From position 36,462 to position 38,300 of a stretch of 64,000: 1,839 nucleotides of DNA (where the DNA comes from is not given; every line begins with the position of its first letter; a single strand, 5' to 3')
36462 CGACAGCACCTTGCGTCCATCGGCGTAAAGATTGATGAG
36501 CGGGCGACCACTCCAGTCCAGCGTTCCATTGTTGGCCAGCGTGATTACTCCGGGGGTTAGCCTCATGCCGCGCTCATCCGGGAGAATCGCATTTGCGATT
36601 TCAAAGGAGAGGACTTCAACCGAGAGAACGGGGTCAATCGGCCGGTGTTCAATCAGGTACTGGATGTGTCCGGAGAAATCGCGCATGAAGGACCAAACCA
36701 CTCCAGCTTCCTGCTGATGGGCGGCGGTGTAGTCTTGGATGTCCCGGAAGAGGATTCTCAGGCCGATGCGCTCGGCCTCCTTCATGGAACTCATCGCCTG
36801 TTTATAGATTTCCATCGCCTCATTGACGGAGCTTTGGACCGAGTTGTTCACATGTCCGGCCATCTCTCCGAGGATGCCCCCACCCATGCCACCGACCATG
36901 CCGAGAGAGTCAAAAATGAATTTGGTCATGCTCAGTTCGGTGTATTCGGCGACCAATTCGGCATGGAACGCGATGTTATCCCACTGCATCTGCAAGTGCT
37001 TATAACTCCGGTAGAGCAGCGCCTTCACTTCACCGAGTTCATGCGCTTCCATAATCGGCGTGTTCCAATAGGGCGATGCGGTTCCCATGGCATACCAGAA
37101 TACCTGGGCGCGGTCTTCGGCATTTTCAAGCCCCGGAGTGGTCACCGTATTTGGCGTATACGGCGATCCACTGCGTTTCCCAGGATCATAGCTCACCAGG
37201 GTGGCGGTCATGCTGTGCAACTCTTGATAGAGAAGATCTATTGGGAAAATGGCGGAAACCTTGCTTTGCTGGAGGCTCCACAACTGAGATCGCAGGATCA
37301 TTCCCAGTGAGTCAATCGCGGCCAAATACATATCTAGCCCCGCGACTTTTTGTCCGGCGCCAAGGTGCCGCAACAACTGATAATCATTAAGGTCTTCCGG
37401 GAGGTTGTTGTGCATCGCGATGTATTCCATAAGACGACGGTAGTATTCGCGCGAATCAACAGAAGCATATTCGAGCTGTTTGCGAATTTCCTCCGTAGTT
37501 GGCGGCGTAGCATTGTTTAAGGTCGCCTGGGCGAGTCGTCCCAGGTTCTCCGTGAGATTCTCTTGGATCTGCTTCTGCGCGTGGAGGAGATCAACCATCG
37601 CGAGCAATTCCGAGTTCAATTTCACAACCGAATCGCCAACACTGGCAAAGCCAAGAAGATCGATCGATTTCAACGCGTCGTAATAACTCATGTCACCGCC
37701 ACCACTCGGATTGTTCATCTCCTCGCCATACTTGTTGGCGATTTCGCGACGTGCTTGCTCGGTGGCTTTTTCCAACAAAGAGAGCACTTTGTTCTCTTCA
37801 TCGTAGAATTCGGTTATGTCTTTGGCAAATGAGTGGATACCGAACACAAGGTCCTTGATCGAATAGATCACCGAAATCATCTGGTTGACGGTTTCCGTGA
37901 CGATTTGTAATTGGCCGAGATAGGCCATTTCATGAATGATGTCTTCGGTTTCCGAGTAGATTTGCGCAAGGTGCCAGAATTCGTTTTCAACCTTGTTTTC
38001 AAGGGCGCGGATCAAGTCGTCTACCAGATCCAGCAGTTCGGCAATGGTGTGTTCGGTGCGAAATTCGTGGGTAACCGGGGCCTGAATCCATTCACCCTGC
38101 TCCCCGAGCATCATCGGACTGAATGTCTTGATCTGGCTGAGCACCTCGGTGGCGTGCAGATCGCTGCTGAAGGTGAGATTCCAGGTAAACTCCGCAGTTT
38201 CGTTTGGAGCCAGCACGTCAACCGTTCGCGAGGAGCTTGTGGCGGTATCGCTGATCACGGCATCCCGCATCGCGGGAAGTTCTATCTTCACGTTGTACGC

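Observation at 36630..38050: ~470-aa alpha-helical block embedded in an otherwise all-beta giant protein, in a locally lower-GC stretch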

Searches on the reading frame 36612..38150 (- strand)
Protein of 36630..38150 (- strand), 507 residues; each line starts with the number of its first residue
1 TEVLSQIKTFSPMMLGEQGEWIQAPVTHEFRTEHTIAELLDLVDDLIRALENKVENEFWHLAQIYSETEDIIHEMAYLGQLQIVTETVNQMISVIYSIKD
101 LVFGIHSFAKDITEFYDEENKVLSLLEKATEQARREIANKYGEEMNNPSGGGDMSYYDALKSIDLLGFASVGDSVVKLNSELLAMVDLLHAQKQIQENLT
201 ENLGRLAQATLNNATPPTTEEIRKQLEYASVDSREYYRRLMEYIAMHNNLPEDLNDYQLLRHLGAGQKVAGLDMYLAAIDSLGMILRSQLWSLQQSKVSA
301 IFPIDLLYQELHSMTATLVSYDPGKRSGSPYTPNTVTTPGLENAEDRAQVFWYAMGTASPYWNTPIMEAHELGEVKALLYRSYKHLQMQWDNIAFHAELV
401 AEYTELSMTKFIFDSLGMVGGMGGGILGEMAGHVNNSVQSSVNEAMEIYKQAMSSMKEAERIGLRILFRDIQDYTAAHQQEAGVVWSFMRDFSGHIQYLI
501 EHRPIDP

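Call 7: search_solved_structures(query=window:36630-38150:-, max_evalue=10)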
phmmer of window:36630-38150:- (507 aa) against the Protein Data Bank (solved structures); distinct sequences matched with E-value up to 10: 3.
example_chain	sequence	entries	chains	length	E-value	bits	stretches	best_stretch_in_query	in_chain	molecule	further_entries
6ke6_RN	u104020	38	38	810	0.14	14.4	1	104-195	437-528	Nucleolar complex protein 14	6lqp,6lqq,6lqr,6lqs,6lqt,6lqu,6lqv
7suk_ST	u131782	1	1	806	0.14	14.4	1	104-195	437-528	Nucleolar complex protein 14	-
5wlc_ST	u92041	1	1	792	0.15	14.4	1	104-195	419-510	Nop14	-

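Call 8: find_homologous_proteins(query=window:36630-38150:-, max_evalue=0.001)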
Query window:36630-38150:- (507 aa): 2 proteins with E <= 0.001 among 8000 candidates.
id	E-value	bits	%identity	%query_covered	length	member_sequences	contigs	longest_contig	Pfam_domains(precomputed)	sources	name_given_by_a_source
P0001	1.2e-209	715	64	100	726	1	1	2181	-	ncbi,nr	ncbi:MAG TPA: hypothetical protein VJ904_02980, partial [Tichowtungia sp.]|nr:hypothetical protein [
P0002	6.4e-106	373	61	54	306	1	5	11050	-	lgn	-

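Call 13: find_encoding_contigs(protein=P0002, flank=10000)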
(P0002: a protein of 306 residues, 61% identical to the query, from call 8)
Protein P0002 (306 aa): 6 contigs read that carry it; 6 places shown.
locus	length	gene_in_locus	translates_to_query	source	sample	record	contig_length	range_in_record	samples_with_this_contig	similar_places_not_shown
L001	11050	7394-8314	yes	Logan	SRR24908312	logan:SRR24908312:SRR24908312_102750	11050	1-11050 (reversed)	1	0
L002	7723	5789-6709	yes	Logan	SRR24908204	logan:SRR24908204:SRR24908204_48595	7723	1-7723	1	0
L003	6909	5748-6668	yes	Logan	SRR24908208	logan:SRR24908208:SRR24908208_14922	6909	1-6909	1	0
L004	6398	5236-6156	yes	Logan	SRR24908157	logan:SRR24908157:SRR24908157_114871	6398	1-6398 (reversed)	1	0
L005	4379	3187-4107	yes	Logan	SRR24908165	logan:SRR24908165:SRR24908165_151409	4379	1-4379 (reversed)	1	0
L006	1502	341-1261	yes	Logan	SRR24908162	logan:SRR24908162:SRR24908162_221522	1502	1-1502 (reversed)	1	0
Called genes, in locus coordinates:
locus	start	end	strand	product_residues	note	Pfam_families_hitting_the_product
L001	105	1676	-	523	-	-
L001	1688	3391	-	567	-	-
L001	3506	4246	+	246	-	PF01209:Ubie_methyltran, PF13489:Methyltransf_23, PF08241:Methyltransf_11, PF08242:Methyltransf_12, PF13649:Methyltransf_25, PF13847:Methyltransf_31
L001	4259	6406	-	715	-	PF12796:Ank_2, PF23310:TPR_27 (faint), PF08238:Sel1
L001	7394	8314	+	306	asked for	-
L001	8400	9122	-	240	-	PF20582:UPF0758_N, PF04002:RadC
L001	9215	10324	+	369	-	PF21016:RlmN_N, PF04055:Radical_SAM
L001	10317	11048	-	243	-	?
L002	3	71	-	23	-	?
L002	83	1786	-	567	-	-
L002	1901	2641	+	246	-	PF01209:Ubie_methyltran, PF13489:Methyltransf_23, PF08241:Methyltransf_11, PF08242:Methyltransf_12, PF13649:Methyltransf_25, PF13847:Methyltransf_31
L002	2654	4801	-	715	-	PF12796:Ank_2, PF23310:TPR_27 (faint), PF08238:Sel1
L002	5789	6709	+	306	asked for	-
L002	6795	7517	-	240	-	PF20582:UPF0758_N, PF04002:RadC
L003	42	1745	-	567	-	-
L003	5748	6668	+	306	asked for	-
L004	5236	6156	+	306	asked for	-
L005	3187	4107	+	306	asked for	-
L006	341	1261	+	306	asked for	-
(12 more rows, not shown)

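Call 17: search_protein_representatives(protein=window:36660-38081:-)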
Query: 474 residues. Proteins with E-value up to 0.001 (for the whole library): 10; up to 1e-10: 8; up to 1e-30: 5. The best 10 are listed.
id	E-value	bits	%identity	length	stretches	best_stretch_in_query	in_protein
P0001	1.5e-192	657.2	64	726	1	1-474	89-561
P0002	7.2e-100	351.7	67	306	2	1-254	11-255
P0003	3.5e-87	309.9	65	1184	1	251-474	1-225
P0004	1.2e-83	298.3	38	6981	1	1-474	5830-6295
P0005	9.4e-46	173.4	32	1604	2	195-473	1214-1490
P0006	5.2e-19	85.3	32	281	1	152-353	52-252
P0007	3.5e-17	79.2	29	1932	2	208-473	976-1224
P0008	3.6e-15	72.6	29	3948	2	196-473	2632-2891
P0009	1.4e-07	47.7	26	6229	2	261-473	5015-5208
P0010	1.4e-04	37.7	27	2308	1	228-473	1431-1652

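Call 24: find_homologous_proteins(query=A2, max_evalue=0.001)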
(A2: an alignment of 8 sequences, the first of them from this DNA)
Query A2 (8 sequences) (490 aa, profile of the alignment): 2 proteins with E <= 0.001 among 8000 candidates.
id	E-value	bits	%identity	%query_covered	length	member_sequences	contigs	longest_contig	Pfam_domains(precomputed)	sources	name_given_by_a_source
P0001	5.2e-169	581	64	100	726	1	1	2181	-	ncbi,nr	ncbi:MAG TPA: hypothetical protein VJ904_02980, partial [Tichowtungia sp.]|nr:hypothetical protein [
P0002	1.0e-50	191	61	53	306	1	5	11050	-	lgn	-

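Call 26: search_solved_structures(query=A2, max_evalue=10)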
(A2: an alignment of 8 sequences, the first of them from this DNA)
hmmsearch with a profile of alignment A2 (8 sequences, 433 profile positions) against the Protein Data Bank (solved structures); distinct sequences matched with E-value up to 10: 31.
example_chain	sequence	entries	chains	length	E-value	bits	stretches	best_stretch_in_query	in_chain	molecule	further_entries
9r1o_A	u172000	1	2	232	4.2e-07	32.6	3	31-122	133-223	sc-apCC-6-DPH-NR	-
8qad_A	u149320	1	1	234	3e-05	26.5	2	32-122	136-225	sc-apCC-6-LLIA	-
8qae_A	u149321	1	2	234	0.0016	20.8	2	64-234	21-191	sc-apCC-6-SLLA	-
4ilo_A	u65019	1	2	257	0.023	16.9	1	64-210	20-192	CT398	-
1quu_A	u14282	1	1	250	0.033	16.4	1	36-166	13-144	HUMAN SKELETAL MUSCLE ALPHA-ACTININ 2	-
9ugr_A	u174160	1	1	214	0.038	16.2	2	6-166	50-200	Syn-F4-Link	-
8gl3_A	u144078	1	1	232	0.062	15.5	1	80-210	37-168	pRLB-519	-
5zuv_A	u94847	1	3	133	0.084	15.1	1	92-185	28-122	Spike glycoprotein,Spike glycoprotein,inhibitor EK1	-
5yl9_A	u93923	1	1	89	0.11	14.7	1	112-186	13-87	Spike glycoprotein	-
1s94_A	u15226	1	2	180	0.13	14.5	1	87-228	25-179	s-syntaxin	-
4zry_B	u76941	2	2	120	0.17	14.1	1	79-162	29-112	Keratin, type II cytoskeletal 1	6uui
1aep_A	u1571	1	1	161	0.21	13.8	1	79-187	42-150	APOLIPOPHORIN III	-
7uj6_A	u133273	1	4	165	0.29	13.3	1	34-167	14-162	Outer surface protein C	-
8a3k_UNK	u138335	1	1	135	0.3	13.2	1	84-172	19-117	sc-apCC-4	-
4tql_A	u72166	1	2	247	0.34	13.1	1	67-196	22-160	Three helix bundle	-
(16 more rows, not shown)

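Call 33: predict_structure(alignment_id=A2)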
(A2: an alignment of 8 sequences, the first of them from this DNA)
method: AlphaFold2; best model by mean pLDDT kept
length: 490 residues; sequences in the alignment: 8
mean_pLDDT: 73.9   pTM: 0.69
mean pLDDT of the five models: 73.9, 73.7, 68.8, 67.7, 64.2
residues with pLDDT >= 90: 135; 70-90: 180; 50-70: 76; < 50: 99
segments of 3 or more residues with pLDDT < 50: 1-6, 86-107, 117-146, 303-321, 397-407, 484-490
pLDDT, mean of each block of 10 residues (from residue 1): 53 90 91 92 93 89 75 64 51 42 47 49 43 44 47 69 76 89 88 85 89 82 82 73 85 94 90 63 87 86 46 45 71 67 77 91 93 90 77 54 49 72 85 90 94 93 92 81 49
secondary structure, 60 per line:
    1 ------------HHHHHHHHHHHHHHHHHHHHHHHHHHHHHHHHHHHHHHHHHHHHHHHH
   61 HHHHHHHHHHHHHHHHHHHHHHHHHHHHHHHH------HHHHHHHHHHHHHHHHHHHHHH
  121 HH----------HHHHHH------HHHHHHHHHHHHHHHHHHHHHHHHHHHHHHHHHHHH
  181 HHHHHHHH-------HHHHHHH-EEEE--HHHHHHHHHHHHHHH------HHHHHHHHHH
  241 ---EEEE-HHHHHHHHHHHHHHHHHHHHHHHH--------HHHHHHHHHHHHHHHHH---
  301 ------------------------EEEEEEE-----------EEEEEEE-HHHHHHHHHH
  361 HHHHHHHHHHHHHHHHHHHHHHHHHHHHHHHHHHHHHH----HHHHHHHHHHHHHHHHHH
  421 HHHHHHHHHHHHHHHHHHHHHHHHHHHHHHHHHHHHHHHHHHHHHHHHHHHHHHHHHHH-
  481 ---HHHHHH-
elements in order: H13-92 H99-122 H133-138 H145-188 H196-202 E204-207 H210-224 H231-240 E244-247 H249-272 H281-297 E325-331 E343-349 H351-398 H403-479 H484-489

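Call 36: fold_search(model_id=the predicted structure, library=pdb)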
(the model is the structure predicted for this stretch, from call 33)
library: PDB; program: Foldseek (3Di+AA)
matches with E <= 10: 513; with E <= 0.001: 0
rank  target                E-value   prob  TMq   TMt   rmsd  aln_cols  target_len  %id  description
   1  8xsr_B                2.0e-02  0.51  0.14  0.11  34.4       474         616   12  Cryo-EM structure of MsRv1273c/72c from Mycobacterium smegmatis in the ATP|ADP-bound IFasym-2 state (released 2025-05-14)
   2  7cbc_A                4.6e-02  0.77  0.16  0.23  39.0       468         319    9  Crystal structure of a de novo designed switch protein caging a hemagglutinin binder (released 2020-12-23)
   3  8rd2_B                1.2e-01  0.54  0.20  0.24  35.6       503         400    8  Trypanosoma brucei Invariant Surface Glycoprotein 75 (ISG75) (released 2024-02-14)
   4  7n6g_3M               1.3e-01  0.28  0.15  0.19  53.2       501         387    9  C1 of central pair (released 2022-05-18)
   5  4pl0_A                1.7e-01  0.38  0.15  0.14  35.3       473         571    9  Crystal structure of the antibacterial peptide ABC transporter McjD in an outward occluded state (released 2014-06-18)
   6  8pm6                  1.9e-01  0.08  0.10  0.06  35.2       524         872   12  Human bile salt export pump (BSEP) in complex with inhibitor GBM in nanodiscs (released 2023-11-22)
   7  7jh5_A                2.1e-01  0.75  0.20  0.32  32.4       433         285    8  Co-LOCKR: de novo designed protein switch (released 2020-09-02)
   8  8snb_1H               2.3e-01  0.54  0.21  0.24  44.9       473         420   11  atomic model of sea urchin sperm doublet microtubule (48-nm periodicity) (released 2023-06-28)
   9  4ayx                  2.3e-01  0.15  0.11  0.10  35.5       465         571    8  STRUCTURE OF THE HUMAN MITOCHONDRIAL ABC TRANSPORTER, ABCB10 (ROD FORM B) (released 2012-07-11)
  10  4mt4_A                2.4e-01  0.13  0.12  0.13  24.8       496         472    9  Crystal structure of the Campylobacter jejuni CmeC outer membrane channel (released 2014-09-24)
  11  7n6g_3W               2.5e-01  0.18  0.16  0.18  36.2       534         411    8  C1 of central pair (released 2022-05-18)
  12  8px9_A                2.6e-01  0.35  0.16  0.14  34.5       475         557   10  Structure of the antibacterial peptide ABC transporter McjD, solved at wavelength 2.75 A (released 2023-10-25)
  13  5azo                  2.7e-01  0.11  0.11  0.12  25.6       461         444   10  Crystal structure of a membrane protein from Pseudomonas aeruginosa (released 2016-06-08)
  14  9cpb_6F               3.0e-01  0.35  0.18  0.23  49.9       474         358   10  Atomic model of bovine Fallopian tube cilia doublet microtubule (48-nm periodicity) (released 2024-10-30)
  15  5azp_B                3.0e-01  0.10  0.11  0.12  27.4       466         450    9  Crystal structure of a membrane protein from Pseudomonas aeruginosa (released 2016-06-08)
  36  7p3r_B                5.8e-01  0.18  0.15  0.21  46.5       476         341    9  Helical structure of the toxin MakA from Vibrio cholera (released 2022-02-23)
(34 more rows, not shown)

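Call 48: search_protein_families(library=pfam, alignment_id=A2, max_evalue=1)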
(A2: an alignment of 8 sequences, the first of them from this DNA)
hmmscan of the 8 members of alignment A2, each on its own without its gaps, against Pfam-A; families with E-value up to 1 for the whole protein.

A. member 1, seq(490 aa): 3 families
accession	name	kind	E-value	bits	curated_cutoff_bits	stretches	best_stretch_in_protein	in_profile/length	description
PF14576.11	SEO_N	-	0.0094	15.6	27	1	34-94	125-184/287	Sieve element occlusion N-terminus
PF04906.18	Tweety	-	0.037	13.1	31.8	1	9-94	119-200/431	Tweety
PF01025.24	GrpE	-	0.65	10.1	25.8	0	5-34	56-85/165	GrpE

B. families by the number of members that match (of 8 scanned): 18 families
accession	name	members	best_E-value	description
PF08152.18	GUCT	1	0.00016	GUCT (NUC152) domain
PF07743.18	HSCB_C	1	0.0072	HSCB C-terminal oligomerisation domain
PF14576.11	SEO_N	1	0.0094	Sieve element occlusion N-terminus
PF03954.19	Lectin_N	1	0.035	Hepatic lectin, N-terminal domain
PF13729.12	TraF_2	1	0.036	F plasmid transfer operon, TraF, protein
PF08340.16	YicC-like_C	1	0.036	Endoribonuclease YicC-like, C-terminal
PF04906.18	Tweety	1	0.037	Tweety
PF20640.2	Rrn6_HB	1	0.04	Rrn6, helical bundle domain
PF19955.5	EAD1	1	0.047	Effector-associated domain 1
PF19011.5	DUF5740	1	0.05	Family of unknown function (DUF5740)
PF09660.15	DUF2397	1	0.075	Protein of unknown function (DUF2397)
PF05141.17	DIT1_PvcA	1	0.13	Pyoverdine/dityrosine biosynthesis protein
PF04513.17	Baculo_PEP_C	1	0.17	Baculovirus polyhedron envelope protein, PEP, C terminus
PF23854.1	DUF7217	1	0.18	Domain of unknown function (DUF7217)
PF15132.11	DUF4568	1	0.19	Domain of unknown function (DUF4568)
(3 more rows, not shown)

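Call 50: fold_search(model_id=the predicted structure, library=viral)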
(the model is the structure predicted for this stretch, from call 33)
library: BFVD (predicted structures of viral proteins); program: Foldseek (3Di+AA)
matches with E <= 10: 349; with E <= 0.001: 0
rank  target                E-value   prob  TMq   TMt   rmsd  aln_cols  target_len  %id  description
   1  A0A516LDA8            2.3e-02  0.75  0.18  0.16  26.0       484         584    9  (no name in the UniProt tables at hand)
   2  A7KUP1                2.4e-02  0.75  0.17  0.18  41.6       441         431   10  (no name in the UniProt tables at hand)
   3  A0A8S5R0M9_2          3.0e-02  0.44  0.15  0.10  45.7       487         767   11  Chromosome segregation ATPase [Siphoviridae sp. ctyvQ1]
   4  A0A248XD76            6.6e-02  0.28  0.15  0.06  36.3       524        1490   10  Putative tail tape measure protein [Klebsiella phage YMC16/01/N133_KPN_BP]
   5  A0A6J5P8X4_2          8.2e-02  0.47  0.17  0.11  24.3       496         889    9  Tape measure protein [uncultured Caudovirales phage]
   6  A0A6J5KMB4            8.6e-02  0.77  0.17  0.22  17.8       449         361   10  Uncharacterized protein [uncultured Caudovirales phage]
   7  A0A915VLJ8            1.1e-01  0.21  0.15  0.13  27.5       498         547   10  (no name in the UniProt tables at hand)
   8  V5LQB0                1.3e-01  0.41  0.18  0.12  35.0       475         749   11  (no name in the UniProt tables at hand)
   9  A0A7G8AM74            1.3e-01  0.14  0.12  0.13  28.2       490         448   11  (no name in the UniProt tables at hand)
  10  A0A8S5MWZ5            1.3e-01  0.12  0.12  0.08  52.9       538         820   10  ATPase [Myoviridae sp. ct3wi9]
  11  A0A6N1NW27            1.5e-01  0.35  0.17  0.22  24.8       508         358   10  Putative ORFan [Tupanvirus deep ocean]
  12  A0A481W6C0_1          2.1e-01  0.23  0.14  0.08  32.2       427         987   11  Tail tape measure protein [Fusobacterium phage Fnu1]
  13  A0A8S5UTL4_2          2.4e-01  0.25  0.18  0.08  48.1       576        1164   10  Morphogenesis protein 1 hydrolase [Myoviridae sp. ctYA416]
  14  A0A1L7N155            2.6e-01  0.20  0.17  0.17  27.8       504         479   11  Uncharacterized protein [Ralstonia phage RP12]
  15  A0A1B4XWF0            2.6e-01  0.07  0.10  0.04  47.6       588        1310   13  DNA repair [Tenacibaculum phage pT24]
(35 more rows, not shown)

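Call 57: search_protein_families(library=ncbifam, proteins=[window:36612-38081:-], max_evalue=0.1)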
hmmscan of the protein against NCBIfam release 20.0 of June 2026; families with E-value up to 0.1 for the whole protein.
window:36612-38081:- (490 aa): 0 families
